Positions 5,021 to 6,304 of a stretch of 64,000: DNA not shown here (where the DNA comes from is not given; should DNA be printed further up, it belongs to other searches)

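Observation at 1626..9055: MoxR AAA+ ATPase is the translationally coupled last gene of a hapCDEF-type hydroquinone ring-cleavage operon, with its CoxE-like vWA partner divergent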

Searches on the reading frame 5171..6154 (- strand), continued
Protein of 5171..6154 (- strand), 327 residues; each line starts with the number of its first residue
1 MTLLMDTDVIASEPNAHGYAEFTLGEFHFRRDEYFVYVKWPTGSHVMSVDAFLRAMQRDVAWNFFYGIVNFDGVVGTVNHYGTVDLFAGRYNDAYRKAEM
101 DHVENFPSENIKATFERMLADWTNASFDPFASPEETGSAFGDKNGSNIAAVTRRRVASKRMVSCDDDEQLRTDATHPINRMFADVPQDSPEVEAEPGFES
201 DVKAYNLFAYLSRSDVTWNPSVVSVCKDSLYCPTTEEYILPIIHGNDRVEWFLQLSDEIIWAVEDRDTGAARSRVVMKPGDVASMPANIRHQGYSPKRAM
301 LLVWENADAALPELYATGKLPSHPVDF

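Call 44: get_annotated_region(hit=H9, flank=12000)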
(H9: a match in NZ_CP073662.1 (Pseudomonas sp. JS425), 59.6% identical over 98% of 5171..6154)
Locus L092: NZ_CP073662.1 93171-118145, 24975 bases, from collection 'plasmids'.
description: Pseudomonas sp. JS425 plasmid pPNP1, complete sequence
organism: Pseudomonas sp. JS425 (NCBI taxid 2829498)
taxonomy: Bacteria; Pseudomonadota; Gammaproteobacteria; Pseudomonadales; Pseudomonadaceae; Pseudomonas; Pseudomonas sp. JS425
host: -; source: whole organism,activated sludge; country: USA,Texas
typing (MOB-suite, as given by PLSDB): non-mobilizable; replicon IncP,rep_cluster_398
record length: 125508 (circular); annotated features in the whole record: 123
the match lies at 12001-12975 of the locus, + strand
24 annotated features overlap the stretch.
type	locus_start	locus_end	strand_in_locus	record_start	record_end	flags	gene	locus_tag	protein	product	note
CDS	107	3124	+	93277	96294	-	-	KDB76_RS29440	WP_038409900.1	Tn3 family transposase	-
CDS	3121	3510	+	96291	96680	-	tnpC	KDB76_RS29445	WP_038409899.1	Tn3 family transposase post-transcriptional regulator TnpC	-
CDS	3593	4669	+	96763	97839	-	-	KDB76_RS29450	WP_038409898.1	ArsO family NAD(P)H-dependent flavin-containing monooxygenase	-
CDS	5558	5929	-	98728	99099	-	-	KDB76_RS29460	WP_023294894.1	hypothetical protein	-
CDS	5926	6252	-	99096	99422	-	-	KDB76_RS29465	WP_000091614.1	hypothetical protein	-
CDS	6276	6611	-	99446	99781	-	-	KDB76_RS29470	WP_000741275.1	hypothetical protein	-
CDS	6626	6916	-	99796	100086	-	-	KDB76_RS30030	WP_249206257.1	helix-turn-helix transcriptional regulator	-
CDS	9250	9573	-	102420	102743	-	-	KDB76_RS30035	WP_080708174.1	hypothetical protein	-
CDS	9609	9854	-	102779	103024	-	-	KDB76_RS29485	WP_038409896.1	hypothetical protein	-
CDS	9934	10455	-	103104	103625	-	-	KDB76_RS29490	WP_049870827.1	cupin domain-containing protein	-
CDS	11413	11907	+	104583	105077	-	-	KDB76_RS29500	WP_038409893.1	hypothetical protein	-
CDS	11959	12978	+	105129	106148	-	-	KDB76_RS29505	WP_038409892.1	hydroxyquinol 1,2-dioxygenase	-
CDS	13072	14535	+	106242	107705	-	-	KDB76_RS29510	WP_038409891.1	aldehyde dehydrogenase family protein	-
CDS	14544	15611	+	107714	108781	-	-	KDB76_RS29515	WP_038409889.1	maleylacetate reductase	-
CDS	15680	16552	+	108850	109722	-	-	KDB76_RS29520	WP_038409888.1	dioxygenase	GO:0009712 - catechol-containing compound metabolic process [Evidence IEA]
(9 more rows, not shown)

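Call 45: get_annotated_region(hit=H2, flank=12000)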
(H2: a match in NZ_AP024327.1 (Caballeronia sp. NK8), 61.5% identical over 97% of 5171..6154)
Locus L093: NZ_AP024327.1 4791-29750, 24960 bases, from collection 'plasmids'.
description: Caballeronia sp. NK8 plasmid pNK83, complete sequence
organism: Caballeronia sp. NK8 (NCBI taxid 140098)
taxonomy: Bacteria; Pseudomonadota; Betaproteobacteria; Burkholderiales; Burkholderiaceae; Caballeronia; Caballeronia sp. NK8
host: -; source: -; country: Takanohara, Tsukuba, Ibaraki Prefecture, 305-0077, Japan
typing (MOB-suite, as given by PLSDB): non-mobilizable
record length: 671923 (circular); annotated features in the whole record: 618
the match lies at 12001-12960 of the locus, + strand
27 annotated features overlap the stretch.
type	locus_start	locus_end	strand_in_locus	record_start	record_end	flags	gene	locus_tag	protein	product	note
CDS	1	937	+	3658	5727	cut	-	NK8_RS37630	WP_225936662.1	TonB-dependent receptor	GO:0015891 - siderophore transport [Evidence IEA]; GO:0055085 - transmembrane transport [Evidence IEA]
CDS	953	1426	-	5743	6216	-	-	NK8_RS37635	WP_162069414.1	hypothetical protein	-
CDS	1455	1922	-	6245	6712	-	-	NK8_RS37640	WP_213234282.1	zinc-finger-containing protein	-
CDS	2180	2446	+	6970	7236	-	-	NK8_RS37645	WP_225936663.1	hypothetical protein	-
CDS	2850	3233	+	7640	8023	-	-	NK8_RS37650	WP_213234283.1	hypothetical protein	-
CDS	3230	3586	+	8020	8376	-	-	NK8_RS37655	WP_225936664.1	cytochrome c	-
CDS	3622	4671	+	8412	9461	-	-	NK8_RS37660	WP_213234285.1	catalase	-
CDS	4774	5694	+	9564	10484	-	-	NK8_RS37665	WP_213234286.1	AEC family transporter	GO:0055085 - transmembrane transport [Evidence IEA]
CDS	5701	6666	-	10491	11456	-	-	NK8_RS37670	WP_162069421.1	LysR family transcriptional regulator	-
CDS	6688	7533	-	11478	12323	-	-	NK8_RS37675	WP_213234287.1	AraC family transcriptional regulator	-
CDS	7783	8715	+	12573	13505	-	-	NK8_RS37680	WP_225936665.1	transporter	-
CDS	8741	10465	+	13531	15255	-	-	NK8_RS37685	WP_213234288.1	FAD-dependent oxidoreductase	-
CDS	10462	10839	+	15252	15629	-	-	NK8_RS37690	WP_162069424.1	c-type cytochrome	-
CDS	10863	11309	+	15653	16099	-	-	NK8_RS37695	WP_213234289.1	nuclear transport factor 2 family protein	-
CDS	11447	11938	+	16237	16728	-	-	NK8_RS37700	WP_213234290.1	hydroxyquinol 1,2-dioxygenase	-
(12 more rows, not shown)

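Call 46: get_annotated_region(hit=H13, flank=12000)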
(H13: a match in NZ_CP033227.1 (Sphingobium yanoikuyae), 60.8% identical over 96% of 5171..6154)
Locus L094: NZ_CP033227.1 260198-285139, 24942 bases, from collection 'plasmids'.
description: Sphingobium yanoikuyae strain SJTF8 plasmid pF1, complete sequence
organism: Sphingobium yanoikuyae (NCBI taxid 13690)
taxonomy: Bacteria; Pseudomonadota; Alphaproteobacteria; Sphingomonadales; Sphingomonadaceae; Sphingobium; Sphingobium yanoikuyae
host: -; source: Mixed culture,wastewater; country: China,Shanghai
typing (MOB-suite, as given by PLSDB): mobilizable; relaxase MOBP
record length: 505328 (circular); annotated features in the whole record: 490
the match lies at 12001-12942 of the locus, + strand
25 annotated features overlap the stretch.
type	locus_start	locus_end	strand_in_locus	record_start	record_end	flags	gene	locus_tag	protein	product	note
CDS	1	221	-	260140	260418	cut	-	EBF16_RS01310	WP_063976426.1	CopG family ribbon-helix-helix protein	-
CDS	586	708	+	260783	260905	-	-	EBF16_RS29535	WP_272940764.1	hypothetical protein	-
CDS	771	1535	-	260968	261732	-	-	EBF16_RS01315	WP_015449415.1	IS6-like element IS6100 family transposase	GO:0006313 - DNA transposition [Evidence IEA]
CDS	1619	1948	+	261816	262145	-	-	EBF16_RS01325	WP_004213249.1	heavy metal-associated domain-containing protein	-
CDS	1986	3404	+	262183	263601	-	merA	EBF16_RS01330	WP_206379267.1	mercury(II) reductase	-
CDS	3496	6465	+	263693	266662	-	-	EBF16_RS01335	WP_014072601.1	Tn3 family transposase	-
CDS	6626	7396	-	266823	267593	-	-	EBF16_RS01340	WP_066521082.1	IclR family transcriptional regulator C-terminal domain-containing protein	-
CDS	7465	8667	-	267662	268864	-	pcaF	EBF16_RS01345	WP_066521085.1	3-oxoadipyl-CoA thiolase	GO:0019619 - 3,4-dihydroxybenzoate catabolic process [Evidence IEA]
CDS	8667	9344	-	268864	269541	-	-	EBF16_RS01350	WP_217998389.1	3-oxoacid CoA-transferase subunit B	-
CDS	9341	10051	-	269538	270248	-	-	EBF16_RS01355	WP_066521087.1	CoA transferase subunit A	-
CDS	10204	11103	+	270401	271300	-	-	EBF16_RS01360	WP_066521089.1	helix-turn-helix domain-containing protein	-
CDS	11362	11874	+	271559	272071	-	-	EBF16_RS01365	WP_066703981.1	hydroxyquinol 1,2-dioxygenase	-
CDS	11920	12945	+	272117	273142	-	-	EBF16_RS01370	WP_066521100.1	hydroxyquinol 1,2-dioxygenase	-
CDS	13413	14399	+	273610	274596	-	-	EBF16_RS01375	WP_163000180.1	outer membrane beta-barrel protein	-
CDS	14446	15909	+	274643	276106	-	-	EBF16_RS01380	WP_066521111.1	aldehyde dehydrogenase family protein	-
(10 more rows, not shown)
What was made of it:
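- On hapCDEF/pnpCDEF-type hydroquinone operon: Sphingobium has one extra gene between the large subunit and the ALDH (call 46).
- Checked: 3633-2521: Fe-ADH and ADH_Fe_C, the family annotated as maleylacetate reductase at this position in proteobacterial operons (calls 44-46).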

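Call 69: get_annotated_region(hit=H1, flank=12000)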
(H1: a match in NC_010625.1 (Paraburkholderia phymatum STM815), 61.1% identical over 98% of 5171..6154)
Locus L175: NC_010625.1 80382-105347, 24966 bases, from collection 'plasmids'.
description: Paraburkholderia phymatum STM815 plasmid pBPHY01, complete sequence
organism: Paraburkholderia phymatum STM815 (NCBI taxid 391038)
taxonomy: Bacteria; Pseudomonadota; Betaproteobacteria; Burkholderiales; Burkholderiaceae; Paraburkholderia; Paraburkholderia phymatum; Paraburkholderia phymatum STM815
host: -; source: -; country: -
typing (MOB-suite, as given by PLSDB): non-mobilizable
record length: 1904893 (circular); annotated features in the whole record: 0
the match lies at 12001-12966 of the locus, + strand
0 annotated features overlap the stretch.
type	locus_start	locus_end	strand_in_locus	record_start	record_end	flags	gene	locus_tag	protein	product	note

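Call 70: get_annotated_region(hit=H8, flank=12000)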
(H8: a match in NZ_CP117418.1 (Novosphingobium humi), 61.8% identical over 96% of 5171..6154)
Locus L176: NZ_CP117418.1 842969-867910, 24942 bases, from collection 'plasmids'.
description: Novosphingobium humi strain KACC 19094 plasmid unnamed1, complete sequence
organism: Novosphingobium humi (NCBI taxid 2282397)
taxonomy: Bacteria; Pseudomonadota; Alphaproteobacteria; Sphingomonadales; Sphingomonadaceae; Novosphingobium; Novosphingobium humi
host: -; source: Single cell,Soil from military shooting range; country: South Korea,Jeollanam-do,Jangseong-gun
typing (MOB-suite, as given by PLSDB): non-mobilizable; mating-pair formation MPF_F
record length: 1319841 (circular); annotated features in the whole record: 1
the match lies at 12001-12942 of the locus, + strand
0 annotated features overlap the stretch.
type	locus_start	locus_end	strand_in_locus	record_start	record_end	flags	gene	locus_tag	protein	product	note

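Call 71: get_annotated_region(hit=H14, flank=12000)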
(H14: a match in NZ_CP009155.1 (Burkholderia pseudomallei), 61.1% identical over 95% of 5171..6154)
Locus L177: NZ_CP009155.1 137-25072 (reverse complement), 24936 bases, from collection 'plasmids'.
description: Burkholderia pseudomallei strain TSV202 plasmid 1, complete sequence
organism: Burkholderia pseudomallei (NCBI taxid 28450)
taxonomy: Bacteria; Pseudomonadota; Betaproteobacteria; Burkholderiales; Burkholderiaceae; Burkholderia; Burkholderia pseudomallei
host: -; source: environmental sample; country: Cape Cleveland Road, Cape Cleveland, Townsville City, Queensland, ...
typing (MOB-suite, as given by PLSDB): conjugative; replicon rep_cluster_1398; relaxase MOBH; mating-pair formation MPF_T
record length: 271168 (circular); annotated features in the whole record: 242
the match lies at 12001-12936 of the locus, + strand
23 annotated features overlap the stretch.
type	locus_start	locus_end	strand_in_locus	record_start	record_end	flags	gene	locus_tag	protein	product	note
CDS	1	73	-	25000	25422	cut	-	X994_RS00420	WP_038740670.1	type II toxin-antitoxin system VapC family toxin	-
CDS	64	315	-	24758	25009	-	-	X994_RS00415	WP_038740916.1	type II toxin-antitoxin system Phd/YefM family antitoxin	-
CDS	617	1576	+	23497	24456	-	-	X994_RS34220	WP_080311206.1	tyrosine-type recombinase/integrase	GO:0015074 - DNA integration [Evidence IEA]; GO:0006310 - DNA recombination [Evidence IEA]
CDS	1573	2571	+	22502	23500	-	-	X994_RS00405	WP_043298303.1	tyrosine-type recombinase/integrase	GO:0015074 - DNA integration [Evidence IEA]; GO:0006310 - DNA recombination [Evidence IEA]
CDS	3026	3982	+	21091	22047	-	-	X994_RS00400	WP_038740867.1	hypothetical protein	-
CDS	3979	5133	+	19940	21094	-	-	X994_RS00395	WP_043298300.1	beta-ketoacyl-ACP synthase III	-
CDS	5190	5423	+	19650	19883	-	acpP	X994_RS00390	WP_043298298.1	acyl carrier protein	GO:0006633 - fatty acid biosynthetic process [Evidence IEA]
CDS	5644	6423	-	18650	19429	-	-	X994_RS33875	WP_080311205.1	tyrosine-type recombinase/integrase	GO:0015074 - DNA integration [Evidence IEA]; GO:0006310 - DNA recombination [Evidence IEA]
CDS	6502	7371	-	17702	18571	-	-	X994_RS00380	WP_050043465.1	transposase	GO:0006313 - DNA transposition [Evidence IEA]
CDS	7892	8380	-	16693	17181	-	-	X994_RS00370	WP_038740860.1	hypothetical protein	-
CDS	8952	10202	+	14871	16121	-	-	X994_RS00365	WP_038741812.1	MFS transporter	GO:0055085 - transmembrane transport [Evidence IEA]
CDS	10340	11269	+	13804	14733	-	-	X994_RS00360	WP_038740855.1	LysR family transcriptional regulator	-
CDS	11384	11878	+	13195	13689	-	-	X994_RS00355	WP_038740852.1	hypothetical protein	-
CDS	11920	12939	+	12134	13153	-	-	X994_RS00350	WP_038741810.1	hydroxyquinol 1,2-dioxygenase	-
CDS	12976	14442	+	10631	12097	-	-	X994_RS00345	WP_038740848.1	aldehyde dehydrogenase family protein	-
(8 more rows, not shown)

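Call 72: get_annotated_region(hit=H20, flank=12000)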
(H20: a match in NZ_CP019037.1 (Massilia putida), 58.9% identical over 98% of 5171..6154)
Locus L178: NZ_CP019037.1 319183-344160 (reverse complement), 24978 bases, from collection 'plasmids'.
description: Massilia putida strain 6NM-7 plasmid unnamed2, complete sequence
organism: Massilia putida (NCBI taxid 1141883)
taxonomy: Bacteria; Pseudomonadota; Betaproteobacteria; Burkholderiales; Oxalobacteraceae; Massilia; Massilia putida
host: -; source: Soil,wolfram mine tailing; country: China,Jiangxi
typing (MOB-suite, as given by PLSDB): mobilizable; relaxase MOBP,MOBP
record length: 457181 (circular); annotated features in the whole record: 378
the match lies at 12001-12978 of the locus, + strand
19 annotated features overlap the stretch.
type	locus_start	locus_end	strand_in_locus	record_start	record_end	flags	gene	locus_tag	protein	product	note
CDS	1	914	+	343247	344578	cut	-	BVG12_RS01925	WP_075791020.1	DUF1329 domain-containing protein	-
CDS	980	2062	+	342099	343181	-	-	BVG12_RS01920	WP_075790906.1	YCF48-related protein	-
CDS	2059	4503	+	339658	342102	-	-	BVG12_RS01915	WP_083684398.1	MMPL family transporter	-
CDS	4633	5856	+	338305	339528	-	-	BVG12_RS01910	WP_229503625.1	FAD-dependent monooxygenase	-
CDS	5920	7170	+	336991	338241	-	-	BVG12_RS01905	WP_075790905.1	acyl-CoA dehydrogenase family protein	-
CDS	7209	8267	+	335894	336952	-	-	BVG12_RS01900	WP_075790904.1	alpha/beta hydrolase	-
CDS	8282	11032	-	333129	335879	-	-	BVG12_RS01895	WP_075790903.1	LuxR C-terminal-related transcriptional regulator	GO:0006355 - regulation of DNA-templated transcription [Evidence IEA]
CDS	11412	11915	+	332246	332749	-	-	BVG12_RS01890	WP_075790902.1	hydroxyquinol 1,2-dioxygenase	-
CDS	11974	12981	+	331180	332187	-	-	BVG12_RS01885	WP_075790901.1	hydroxyquinol 1,2-dioxygenase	-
CDS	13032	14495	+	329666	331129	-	-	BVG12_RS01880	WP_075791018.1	aldehyde dehydrogenase family protein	-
CDS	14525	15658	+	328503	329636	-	-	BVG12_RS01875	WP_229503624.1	maleylacetate reductase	-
CDS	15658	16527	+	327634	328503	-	-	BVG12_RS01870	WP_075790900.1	intradiol ring-cleavage dioxygenase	-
CDS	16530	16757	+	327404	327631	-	-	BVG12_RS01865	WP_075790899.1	3-hydroxyacyl-CoA dehydrogenase NAD-binding domain-containing protein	GO:0006631 - fatty acid metabolic process [Evidence IEA]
CDS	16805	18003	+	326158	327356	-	-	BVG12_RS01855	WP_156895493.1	IS3 family transposase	-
CDS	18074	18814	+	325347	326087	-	-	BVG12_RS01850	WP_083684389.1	3-hydroxyacyl-CoA dehydrogenase NAD-binding domain-containing protein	GO:0006631 - fatty acid metabolic process [Evidence IEA]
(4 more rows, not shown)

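Call 73: get_annotated_region(hit=H22, flank=12000)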
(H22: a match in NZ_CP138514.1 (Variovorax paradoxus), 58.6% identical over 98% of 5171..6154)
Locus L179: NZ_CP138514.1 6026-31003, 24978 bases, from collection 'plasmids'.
description: Variovorax paradoxus strain SPNA7 plasmid unnamed, complete sequence
organism: Variovorax paradoxus (NCBI taxid 34073)
taxonomy: Bacteria; Pseudomonadota; Betaproteobacteria; Burkholderiales; Comamonadaceae; Variovorax; Variovorax paradoxus
host: -; source: Legume root,PacBio whole genome assembly; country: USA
typing (MOB-suite, as given by PLSDB): non-mobilizable
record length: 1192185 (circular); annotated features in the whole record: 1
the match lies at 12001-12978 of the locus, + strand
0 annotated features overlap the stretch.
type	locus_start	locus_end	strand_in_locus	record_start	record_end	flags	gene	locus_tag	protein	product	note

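Call 74: get_annotated_region(hit=H7, flank=12000)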
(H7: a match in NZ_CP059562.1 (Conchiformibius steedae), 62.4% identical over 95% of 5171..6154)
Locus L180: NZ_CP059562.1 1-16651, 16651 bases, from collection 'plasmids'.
description: Conchiformibius steedae strain DSM 2580 plasmid pDSM2580_2, complete sequence
organism: Conchiformibius steedae (NCBI taxid 153493)
taxonomy: Bacteria; Pseudomonadota; Betaproteobacteria; Neisseriales; Neisseriaceae; Conchiformibius; Conchiformibius steedae
host: -; source: dog,whole organism; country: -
typing (MOB-suite, as given by PLSDB): non-mobilizable
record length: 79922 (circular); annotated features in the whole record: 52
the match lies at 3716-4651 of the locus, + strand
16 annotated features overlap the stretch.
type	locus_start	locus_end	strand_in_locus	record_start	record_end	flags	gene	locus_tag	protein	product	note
CDS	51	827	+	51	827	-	-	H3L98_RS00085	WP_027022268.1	ParA family protein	-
CDS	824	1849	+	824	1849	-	-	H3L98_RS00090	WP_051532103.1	ParB/RepB/Spo0J family partition protein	GO:0007059 - chromosome segregation [Evidence IEA]; GO:0000910 - cytokinesis [Evidence IEA]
CDS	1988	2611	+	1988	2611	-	-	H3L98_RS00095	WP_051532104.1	thermonuclease family protein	-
CDS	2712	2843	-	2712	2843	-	-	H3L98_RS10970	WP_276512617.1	hypothetical protein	-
CDS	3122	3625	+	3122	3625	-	-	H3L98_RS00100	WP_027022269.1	hypothetical protein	-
CDS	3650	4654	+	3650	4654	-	-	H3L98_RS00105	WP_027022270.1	hypothetical protein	-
CDS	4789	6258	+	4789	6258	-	-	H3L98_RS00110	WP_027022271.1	aldehyde dehydrogenase family protein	-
CDS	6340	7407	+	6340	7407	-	-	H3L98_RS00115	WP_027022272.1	maleylacetate reductase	-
CDS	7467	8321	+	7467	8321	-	-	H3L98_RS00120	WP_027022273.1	dioxygenase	GO:0009712 - catechol-containing compound metabolic process [Evidence IEA]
CDS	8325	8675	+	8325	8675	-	-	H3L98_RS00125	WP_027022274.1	Rieske 2Fe-2S domain-containing protein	-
CDS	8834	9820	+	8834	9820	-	-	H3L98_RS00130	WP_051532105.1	LysR family transcriptional regulator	-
CDS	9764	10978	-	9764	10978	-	pcaF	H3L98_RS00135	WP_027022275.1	3-oxoadipyl-CoA thiolase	GO:0019619 - 3,4-dihydroxybenzoate catabolic process [Evidence IEA]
CDS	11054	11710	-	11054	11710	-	-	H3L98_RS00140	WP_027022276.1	3-oxoacid CoA-transferase subunit B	-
CDS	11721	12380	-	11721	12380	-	-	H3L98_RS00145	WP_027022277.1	3-oxoacid CoA-transferase subunit A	-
CDS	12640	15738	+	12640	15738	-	-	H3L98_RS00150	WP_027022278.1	site-specific DNA-methyltransferase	GO:0006306 - DNA methylation [Evidence IEA]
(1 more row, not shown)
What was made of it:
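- Checked: The small-large-ALDH-reductase order matches the annotated proteobacterial operons (calls 44-46, 71, 72, 74).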

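Call 84: search_protein_families(library=pfam, proteins=[L035:4244-6070:-, L035:11953-12846:-, L035:12993-14765:+, L035:14835-16214:-, L035:17095-18012:+, L026:3890-4855:+, L026:7526-7996:+, L026:8610-9956:+, L026:10034-10990:+, L026:1373-2437:+], max_evalue=0.001)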
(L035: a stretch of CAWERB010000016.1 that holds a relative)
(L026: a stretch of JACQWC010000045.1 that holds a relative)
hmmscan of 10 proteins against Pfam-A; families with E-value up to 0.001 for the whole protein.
L035:4244-6070:- (608 aa): 3 families
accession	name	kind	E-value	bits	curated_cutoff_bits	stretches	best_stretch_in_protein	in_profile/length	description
PF07690.21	MFS_1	-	2.3e-47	162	33.4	1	66-467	2-346/347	Major Facilitator Superfamily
PF00083.30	Sugar_tr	-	1.1e-07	31.6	22.3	1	98-242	49-194/452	Sugar (and other) transporter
PF05977.19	MFS_3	-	8.6e-06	24.9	27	1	72-217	22-170/524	Transmembrane secretion effector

L035:11953-12846:- (297 aa): 2 families
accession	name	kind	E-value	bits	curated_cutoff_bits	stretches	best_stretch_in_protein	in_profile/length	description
PF12833.13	HTH_18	-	1e-21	77.4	33.6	1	217-295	1-79/80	Helix-turn-helix domain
PF00165.29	HTH_AraC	-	3.7e-16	59.2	26.6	2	209-244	6-41/42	Bacterial regulatory helix-turn-helix proteins, AraC family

L035:12993-14765:+ (590 aa): 4 families
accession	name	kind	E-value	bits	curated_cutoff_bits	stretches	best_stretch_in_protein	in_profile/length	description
PF03473.23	MOSC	-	2.3e-33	115.2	22.7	1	59-168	4-119/120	MOSC domain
PF03475.19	YiiM_3-alpha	-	1.1e-12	48.1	22.7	1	178-219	1-42/44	YiiM-like, 3-alpha helix domain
PF00175.26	NAD_binding_1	-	5.8e-12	46.7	22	1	353-460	1-107/109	Oxidoreductase NAD-binding domain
PF00111.32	Fer2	-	5.3e-10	39.5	21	1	521-582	12-76/77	2Fe-2S iron-sulfur cluster binding domain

L035:14835-16214:- (459 aa): 1 family
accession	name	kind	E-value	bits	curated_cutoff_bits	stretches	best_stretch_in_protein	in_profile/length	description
PF07350.19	Gig2-like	-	3e-128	428.5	27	1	24-418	2-394/408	Gig2-like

L035:17095-18012:+ (305 aa): 1 family
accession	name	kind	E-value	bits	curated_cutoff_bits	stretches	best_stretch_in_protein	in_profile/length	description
PF04909.20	Amidohydro_2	-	3.2e-58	198.2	26.4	1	30-299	1-287/289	Amidohydrolase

L026:3890-4855:+ (321 aa): 1 family
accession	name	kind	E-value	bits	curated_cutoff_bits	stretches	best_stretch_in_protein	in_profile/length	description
PF00296.26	Bac_luciferase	-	7.8e-26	91.6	27.9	1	26-235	21-242/314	Luciferase-like monooxygenase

L026:7526-7996:+ (156 aa): 2 families
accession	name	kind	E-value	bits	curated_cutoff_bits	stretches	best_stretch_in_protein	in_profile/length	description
PF07681.17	DoxX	-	2.5e-23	82.9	23.6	1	23-108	2-85/85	DoxX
PF07291.16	MauE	-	7.7e-05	23.4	27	1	20-103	2-84/128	Methylamine utilisation protein MauE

L026:8610-9956:+ (448 aa): 4 families
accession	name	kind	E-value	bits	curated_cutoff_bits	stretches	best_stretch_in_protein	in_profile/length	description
PF00561.26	Abhydrolase_1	-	4.4e-16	59.7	25.8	1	27-262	3-244/245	alpha/beta hydrolase fold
PF12146.15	Hydrolase_4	-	1.4e-10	41.3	27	1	27-261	7-237/239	Serine aminopeptidase, S33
PF00211.25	Guanylate_cyc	-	1.7e-07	31.4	21.9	1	289-431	10-172/183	Adenylate and Guanylate cyclase catalytic domain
PF08386.16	Abhydrolase_4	-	0.00022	21.7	21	1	217-274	34-91/103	TAP-like protein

L026:10034-10990:+ (318 aa): 1 family
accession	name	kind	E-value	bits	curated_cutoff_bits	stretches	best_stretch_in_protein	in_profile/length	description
PF08443.16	RimK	-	4.5e-06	26.8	21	1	115-286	4-168/188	RimK-like ATP-grasp domain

L026:1373-2437:+ (354 aa): 1 family
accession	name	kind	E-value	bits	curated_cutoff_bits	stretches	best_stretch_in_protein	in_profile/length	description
PF01717.24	Meth_synt_2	-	3.3e-30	105.9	21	1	37-335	30-318/324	Cobalamin-independent synthase, Catalytic domain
